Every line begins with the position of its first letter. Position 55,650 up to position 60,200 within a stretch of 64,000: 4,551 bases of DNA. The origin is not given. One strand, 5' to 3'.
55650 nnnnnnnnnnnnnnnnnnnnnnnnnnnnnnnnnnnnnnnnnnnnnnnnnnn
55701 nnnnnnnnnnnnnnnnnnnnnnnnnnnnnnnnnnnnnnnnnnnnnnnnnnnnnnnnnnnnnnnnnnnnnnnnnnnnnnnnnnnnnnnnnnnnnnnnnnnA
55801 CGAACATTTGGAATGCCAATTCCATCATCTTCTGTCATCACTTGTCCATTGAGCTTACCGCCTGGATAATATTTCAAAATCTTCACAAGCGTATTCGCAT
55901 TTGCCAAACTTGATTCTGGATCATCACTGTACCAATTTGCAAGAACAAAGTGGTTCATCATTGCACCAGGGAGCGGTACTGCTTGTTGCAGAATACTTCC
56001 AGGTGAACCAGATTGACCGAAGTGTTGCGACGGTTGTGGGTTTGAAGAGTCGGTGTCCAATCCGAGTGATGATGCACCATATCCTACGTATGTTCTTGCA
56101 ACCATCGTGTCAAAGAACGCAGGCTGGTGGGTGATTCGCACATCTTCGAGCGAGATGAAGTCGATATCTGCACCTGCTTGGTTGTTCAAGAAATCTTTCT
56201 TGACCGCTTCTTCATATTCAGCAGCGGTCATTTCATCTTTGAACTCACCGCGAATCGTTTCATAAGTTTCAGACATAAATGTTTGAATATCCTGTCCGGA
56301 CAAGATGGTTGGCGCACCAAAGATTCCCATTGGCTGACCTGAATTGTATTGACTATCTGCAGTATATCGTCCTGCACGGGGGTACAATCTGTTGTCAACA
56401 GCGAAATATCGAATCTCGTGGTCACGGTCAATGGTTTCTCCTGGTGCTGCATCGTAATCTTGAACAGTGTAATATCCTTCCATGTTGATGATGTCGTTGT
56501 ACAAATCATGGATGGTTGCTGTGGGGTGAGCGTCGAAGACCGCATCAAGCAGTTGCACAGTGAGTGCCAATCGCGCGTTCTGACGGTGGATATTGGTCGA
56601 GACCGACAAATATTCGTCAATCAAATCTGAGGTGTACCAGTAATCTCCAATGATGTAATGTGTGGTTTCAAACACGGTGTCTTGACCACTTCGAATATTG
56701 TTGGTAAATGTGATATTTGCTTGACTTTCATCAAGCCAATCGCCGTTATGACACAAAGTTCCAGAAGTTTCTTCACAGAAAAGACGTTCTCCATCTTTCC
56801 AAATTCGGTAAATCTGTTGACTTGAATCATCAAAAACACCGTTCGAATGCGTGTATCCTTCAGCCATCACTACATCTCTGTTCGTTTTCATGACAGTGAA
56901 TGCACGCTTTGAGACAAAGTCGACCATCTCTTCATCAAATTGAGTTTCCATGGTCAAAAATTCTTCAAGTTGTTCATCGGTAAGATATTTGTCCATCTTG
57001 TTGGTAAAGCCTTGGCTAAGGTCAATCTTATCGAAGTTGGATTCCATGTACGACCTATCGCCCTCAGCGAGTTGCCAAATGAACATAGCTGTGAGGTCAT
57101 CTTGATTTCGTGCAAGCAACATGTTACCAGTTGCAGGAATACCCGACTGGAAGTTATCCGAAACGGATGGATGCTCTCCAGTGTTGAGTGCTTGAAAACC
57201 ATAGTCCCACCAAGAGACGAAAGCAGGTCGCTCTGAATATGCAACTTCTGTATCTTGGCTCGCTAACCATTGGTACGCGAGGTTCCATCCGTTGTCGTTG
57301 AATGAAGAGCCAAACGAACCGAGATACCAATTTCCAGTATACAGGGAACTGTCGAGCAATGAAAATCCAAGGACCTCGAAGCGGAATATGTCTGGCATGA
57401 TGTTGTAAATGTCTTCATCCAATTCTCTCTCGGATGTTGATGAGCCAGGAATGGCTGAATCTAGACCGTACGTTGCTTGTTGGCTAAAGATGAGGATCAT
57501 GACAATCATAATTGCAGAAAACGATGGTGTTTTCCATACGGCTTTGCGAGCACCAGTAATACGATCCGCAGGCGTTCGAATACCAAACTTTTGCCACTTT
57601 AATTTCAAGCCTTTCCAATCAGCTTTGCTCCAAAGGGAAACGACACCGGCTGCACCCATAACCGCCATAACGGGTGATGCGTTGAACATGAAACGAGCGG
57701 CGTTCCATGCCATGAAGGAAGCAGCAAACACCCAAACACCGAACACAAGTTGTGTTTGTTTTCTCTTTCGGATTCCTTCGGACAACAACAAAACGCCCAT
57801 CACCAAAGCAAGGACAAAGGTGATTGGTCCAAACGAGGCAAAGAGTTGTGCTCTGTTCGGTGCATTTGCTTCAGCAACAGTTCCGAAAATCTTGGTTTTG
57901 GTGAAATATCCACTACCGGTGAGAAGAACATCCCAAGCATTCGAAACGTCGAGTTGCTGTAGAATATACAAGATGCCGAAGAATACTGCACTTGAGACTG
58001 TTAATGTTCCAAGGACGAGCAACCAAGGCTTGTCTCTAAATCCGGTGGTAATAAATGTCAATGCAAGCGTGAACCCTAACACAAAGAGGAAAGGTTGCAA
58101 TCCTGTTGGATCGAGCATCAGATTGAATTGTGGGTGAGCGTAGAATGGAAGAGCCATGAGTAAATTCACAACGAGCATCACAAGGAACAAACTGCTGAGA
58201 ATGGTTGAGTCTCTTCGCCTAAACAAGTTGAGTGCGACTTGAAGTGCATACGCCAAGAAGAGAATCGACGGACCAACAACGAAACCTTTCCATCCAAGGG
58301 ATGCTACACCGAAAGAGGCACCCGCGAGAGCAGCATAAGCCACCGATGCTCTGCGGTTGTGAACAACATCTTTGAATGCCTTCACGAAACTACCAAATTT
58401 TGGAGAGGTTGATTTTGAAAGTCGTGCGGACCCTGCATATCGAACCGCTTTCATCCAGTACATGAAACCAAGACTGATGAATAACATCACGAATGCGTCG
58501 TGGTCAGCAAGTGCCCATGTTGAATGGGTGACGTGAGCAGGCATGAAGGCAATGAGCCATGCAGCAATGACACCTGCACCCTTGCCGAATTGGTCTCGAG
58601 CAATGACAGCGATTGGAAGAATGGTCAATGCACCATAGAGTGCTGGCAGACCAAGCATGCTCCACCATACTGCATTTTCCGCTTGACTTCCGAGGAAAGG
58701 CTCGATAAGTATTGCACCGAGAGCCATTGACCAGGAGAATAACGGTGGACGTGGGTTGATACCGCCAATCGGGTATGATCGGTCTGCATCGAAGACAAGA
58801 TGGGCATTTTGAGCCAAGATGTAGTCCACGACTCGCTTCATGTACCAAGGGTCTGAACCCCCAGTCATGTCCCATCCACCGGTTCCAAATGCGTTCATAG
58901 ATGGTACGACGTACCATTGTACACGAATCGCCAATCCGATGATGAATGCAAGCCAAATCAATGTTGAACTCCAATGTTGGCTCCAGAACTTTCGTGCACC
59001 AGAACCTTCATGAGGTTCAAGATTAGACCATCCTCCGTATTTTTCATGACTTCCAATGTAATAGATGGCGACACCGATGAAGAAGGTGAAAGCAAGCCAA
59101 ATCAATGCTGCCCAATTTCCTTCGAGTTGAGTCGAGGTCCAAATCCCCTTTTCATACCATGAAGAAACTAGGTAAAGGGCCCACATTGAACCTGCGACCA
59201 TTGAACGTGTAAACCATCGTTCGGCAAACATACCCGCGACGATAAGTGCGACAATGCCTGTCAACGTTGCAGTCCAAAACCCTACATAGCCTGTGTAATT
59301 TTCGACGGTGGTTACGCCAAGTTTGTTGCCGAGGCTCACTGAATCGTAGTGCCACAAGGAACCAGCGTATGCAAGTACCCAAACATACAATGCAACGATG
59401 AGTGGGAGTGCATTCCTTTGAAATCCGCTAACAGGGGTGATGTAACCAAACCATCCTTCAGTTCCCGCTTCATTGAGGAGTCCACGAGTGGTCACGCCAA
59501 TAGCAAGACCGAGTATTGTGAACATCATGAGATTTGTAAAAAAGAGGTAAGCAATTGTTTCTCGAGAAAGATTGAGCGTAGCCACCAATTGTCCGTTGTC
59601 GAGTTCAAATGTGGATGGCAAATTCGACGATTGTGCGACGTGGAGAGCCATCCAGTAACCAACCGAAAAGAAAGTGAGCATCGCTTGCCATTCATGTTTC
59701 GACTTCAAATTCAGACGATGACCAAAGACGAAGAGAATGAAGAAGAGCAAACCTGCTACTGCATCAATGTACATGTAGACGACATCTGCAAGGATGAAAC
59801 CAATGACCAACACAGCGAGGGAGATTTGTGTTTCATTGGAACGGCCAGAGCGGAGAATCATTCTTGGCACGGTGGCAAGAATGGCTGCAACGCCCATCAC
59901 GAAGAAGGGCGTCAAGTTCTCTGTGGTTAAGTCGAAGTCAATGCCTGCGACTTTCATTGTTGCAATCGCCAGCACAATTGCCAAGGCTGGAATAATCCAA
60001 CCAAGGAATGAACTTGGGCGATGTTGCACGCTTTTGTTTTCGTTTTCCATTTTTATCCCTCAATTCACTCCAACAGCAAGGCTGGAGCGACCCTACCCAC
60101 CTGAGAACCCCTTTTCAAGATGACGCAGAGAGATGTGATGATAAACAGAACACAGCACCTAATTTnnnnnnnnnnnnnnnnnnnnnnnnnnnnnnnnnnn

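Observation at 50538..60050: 3,170-aa oligosaccharyltransferase: AglB/STT3 core fused to a ~1,750-aa beta-sandwich array with a second, C-terminal membrane anchor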

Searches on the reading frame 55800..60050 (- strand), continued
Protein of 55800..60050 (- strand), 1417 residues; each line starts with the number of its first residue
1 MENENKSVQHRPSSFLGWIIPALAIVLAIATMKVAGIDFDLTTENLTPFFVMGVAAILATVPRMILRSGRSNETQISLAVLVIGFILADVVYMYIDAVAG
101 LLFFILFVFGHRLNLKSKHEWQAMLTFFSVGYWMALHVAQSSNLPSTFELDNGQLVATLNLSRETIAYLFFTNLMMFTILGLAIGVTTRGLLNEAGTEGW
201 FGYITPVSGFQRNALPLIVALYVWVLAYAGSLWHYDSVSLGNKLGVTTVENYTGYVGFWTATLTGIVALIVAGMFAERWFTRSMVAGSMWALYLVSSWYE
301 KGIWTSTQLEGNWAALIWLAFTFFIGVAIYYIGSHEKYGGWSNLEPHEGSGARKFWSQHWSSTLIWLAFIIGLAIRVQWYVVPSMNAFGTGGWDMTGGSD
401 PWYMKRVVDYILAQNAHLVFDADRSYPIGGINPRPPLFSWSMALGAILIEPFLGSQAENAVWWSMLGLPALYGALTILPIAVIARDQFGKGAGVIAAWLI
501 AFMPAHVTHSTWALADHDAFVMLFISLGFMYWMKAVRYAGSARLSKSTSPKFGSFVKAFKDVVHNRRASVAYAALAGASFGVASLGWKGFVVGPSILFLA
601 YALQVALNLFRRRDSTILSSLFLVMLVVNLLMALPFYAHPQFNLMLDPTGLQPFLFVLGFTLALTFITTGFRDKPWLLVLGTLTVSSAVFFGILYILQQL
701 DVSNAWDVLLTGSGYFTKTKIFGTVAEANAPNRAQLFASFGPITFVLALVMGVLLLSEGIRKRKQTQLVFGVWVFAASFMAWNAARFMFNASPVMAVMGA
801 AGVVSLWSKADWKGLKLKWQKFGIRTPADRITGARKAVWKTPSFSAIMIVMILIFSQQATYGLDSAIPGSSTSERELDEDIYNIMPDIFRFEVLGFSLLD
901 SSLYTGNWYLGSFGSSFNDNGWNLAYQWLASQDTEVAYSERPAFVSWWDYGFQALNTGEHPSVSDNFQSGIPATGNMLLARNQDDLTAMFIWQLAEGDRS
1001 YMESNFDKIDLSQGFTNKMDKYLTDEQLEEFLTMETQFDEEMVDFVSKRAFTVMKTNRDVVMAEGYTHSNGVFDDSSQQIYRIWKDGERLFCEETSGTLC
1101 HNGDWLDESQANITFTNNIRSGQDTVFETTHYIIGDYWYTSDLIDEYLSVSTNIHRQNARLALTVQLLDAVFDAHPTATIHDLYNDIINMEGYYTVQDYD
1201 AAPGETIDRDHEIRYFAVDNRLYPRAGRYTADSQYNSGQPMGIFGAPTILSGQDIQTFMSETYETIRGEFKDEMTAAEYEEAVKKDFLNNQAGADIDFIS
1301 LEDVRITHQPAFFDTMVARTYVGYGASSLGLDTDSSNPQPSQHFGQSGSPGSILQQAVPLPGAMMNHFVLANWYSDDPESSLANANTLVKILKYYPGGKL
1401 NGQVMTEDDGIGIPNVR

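Call 82: list_cluster_members(proteins=[P0225, P0232, P0244, P0251, P0253, P0257, P0263, P0266, P0269, P0230])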
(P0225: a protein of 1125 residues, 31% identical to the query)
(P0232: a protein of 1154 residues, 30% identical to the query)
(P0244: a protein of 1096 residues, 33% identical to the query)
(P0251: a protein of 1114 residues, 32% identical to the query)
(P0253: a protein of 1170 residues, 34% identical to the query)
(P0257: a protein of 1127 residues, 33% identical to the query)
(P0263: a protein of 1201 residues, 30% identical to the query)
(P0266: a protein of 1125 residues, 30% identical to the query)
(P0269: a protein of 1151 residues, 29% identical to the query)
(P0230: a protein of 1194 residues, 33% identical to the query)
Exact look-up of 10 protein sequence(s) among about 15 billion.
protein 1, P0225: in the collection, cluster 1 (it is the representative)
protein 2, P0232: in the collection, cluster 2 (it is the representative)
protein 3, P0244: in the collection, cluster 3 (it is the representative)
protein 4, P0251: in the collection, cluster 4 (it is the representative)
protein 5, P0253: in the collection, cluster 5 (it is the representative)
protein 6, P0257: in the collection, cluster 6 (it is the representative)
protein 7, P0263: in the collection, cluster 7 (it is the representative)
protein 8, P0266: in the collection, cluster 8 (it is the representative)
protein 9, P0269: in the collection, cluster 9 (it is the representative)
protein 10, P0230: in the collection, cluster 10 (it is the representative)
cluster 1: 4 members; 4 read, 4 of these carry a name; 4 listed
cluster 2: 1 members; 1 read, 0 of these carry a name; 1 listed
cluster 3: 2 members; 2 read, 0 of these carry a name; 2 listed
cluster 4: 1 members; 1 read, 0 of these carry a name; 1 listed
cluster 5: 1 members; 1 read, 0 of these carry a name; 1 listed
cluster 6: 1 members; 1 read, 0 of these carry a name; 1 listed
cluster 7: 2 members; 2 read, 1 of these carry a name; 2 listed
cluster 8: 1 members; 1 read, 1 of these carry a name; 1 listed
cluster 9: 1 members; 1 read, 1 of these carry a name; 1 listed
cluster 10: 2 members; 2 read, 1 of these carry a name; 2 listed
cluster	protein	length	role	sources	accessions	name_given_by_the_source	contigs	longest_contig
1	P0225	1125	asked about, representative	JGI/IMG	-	dolichyl-phosphooligosaccharide-protein glycotransferase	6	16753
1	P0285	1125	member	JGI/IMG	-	dolichyl-phosphooligosaccharide-protein glycotransferase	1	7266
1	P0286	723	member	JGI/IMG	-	dolichyl-phosphooligosaccharide-protein glycotransferase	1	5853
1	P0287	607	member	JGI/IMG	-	hypothetical protein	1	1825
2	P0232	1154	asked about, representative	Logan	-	-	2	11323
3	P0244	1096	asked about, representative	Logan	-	-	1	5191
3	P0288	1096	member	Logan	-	-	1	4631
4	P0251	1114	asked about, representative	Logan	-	-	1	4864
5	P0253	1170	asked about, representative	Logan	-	-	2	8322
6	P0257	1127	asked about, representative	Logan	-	-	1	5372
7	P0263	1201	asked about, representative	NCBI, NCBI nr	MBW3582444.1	MAG: carboxypeptidase regulatory-like domain-containing protein [Euryarchaeota archaeon] | carboxypeptidase regulatory-like domain-containing protein [Euryarchaeota archaeon]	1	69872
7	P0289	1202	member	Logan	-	-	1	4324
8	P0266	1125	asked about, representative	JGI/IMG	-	asparagine N-glycosylation enzyme membrane subunit Stt3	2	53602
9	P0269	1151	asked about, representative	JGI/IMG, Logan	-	asparagine N-glycosylation enzyme membrane subunit Stt3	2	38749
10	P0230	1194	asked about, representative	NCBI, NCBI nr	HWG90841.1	MAG TPA: STT3 domain-containing protein [Candidatus Thermoplasmatota archaeon] | STT3 domain-containing protein [Candidatus Thermoplasmatota archaeon]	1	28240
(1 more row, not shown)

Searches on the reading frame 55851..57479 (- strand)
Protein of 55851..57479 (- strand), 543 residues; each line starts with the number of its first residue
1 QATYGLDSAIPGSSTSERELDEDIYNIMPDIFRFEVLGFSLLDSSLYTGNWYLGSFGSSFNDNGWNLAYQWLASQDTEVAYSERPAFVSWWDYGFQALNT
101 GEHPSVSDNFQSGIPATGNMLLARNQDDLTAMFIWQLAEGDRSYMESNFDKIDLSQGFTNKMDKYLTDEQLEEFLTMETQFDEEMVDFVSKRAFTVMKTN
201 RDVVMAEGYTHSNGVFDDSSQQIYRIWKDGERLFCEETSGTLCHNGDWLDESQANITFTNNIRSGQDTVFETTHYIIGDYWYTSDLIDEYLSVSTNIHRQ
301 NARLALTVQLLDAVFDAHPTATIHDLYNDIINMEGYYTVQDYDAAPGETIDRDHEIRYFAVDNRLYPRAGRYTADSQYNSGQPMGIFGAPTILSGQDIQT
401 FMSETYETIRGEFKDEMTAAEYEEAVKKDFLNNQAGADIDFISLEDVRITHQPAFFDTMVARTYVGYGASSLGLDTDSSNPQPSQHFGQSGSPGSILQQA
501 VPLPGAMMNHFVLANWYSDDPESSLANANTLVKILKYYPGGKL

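Call 25: search_protein_families(library=pfam, proteins=[window:55851-57479:-], max_evalue=1)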
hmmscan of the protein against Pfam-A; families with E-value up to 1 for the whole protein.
window:55851-57479:- (543 aa): 3 families
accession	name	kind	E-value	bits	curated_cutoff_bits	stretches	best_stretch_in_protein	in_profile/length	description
PF22627.1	AglB_core-like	-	0.0019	19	27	1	82-125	38-88/111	AglB core domain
PF05295.16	Luciferase_N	-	0.043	14.3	25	0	170-192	4-26/82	Luciferase/LBP N-terminal domain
PF15537.11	Ntox43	-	0.12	12.7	25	1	156-250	29-120/127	Bacterial toxin 43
